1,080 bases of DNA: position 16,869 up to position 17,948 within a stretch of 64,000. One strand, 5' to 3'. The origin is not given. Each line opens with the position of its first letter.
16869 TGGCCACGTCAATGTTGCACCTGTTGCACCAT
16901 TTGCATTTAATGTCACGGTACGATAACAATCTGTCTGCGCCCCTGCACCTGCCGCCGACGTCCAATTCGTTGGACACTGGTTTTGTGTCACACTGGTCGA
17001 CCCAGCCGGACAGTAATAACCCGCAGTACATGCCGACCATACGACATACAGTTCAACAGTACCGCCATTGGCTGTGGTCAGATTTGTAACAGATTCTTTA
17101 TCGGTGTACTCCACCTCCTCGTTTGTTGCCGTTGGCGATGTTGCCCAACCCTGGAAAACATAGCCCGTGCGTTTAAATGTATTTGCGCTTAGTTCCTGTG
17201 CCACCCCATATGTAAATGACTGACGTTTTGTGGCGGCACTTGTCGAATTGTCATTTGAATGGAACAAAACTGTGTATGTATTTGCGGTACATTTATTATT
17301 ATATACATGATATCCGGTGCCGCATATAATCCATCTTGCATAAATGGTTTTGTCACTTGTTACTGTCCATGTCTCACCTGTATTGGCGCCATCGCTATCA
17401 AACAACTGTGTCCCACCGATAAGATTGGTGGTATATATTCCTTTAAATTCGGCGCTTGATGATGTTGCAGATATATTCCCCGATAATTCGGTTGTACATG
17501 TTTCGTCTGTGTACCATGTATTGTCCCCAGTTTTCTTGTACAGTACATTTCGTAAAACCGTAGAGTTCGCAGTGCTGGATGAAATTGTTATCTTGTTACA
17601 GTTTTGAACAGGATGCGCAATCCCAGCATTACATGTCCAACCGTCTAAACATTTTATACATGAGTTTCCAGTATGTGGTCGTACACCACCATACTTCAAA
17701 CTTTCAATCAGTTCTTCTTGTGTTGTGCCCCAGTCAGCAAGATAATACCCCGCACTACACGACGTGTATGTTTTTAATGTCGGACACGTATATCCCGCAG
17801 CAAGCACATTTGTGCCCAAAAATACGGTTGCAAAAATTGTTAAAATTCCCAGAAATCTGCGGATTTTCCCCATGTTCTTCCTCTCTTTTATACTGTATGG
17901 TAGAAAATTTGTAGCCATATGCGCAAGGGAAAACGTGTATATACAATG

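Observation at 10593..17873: About 2426-aa Cys-rich surface protein with Listeria-Bacteroides repeats and three perfect 258-bp tandem repeats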

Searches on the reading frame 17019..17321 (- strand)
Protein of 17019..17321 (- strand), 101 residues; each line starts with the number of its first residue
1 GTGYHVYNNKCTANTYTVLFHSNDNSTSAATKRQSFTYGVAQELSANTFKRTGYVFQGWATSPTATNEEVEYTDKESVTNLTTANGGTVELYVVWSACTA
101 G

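Call 66: search_protein_families(library=pfam, proteins=[window:17019-17321:-], max_evalue=1)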
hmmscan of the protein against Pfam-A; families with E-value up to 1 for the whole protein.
seq(101 aa): 1 family
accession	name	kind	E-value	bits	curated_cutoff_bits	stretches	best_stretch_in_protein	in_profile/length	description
PF09479.16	Flg_new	-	1.3e-08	35.3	27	1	16-82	1-61/65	Listeria-Bacteroides repeat domain (List_Bact_rpt)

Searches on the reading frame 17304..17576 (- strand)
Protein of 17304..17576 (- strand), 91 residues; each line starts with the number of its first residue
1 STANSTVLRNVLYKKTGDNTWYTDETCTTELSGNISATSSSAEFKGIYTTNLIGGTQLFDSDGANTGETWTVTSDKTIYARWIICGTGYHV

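Call 66: search_protein_families(library=pfam, proteins=[window:17304-17576:-], max_evalue=1)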
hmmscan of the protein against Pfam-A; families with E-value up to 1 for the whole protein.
seq(91 aa): 1 family
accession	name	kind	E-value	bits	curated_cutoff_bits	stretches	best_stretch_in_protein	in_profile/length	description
PF09479.16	Flg_new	-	0.13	12.8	27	0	20-38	37-55/65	Listeria-Bacteroides repeat domain (List_Bact_rpt)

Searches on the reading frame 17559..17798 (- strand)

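Call 66: search_protein_families(library=pfam, proteins=[window:17559-17798:-], max_evalue=1)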
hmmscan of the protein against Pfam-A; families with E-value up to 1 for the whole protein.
seq(80 aa): 2 families
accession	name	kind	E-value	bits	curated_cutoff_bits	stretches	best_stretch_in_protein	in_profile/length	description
PF24634.1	DUF7631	-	0.071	14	27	1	45-61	4-20/50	Domain of unknown function (DUF7631)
PF13948.11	DUF4215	-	0.27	12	27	1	47-73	1-27/47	Domain of unknown function (DUF4215)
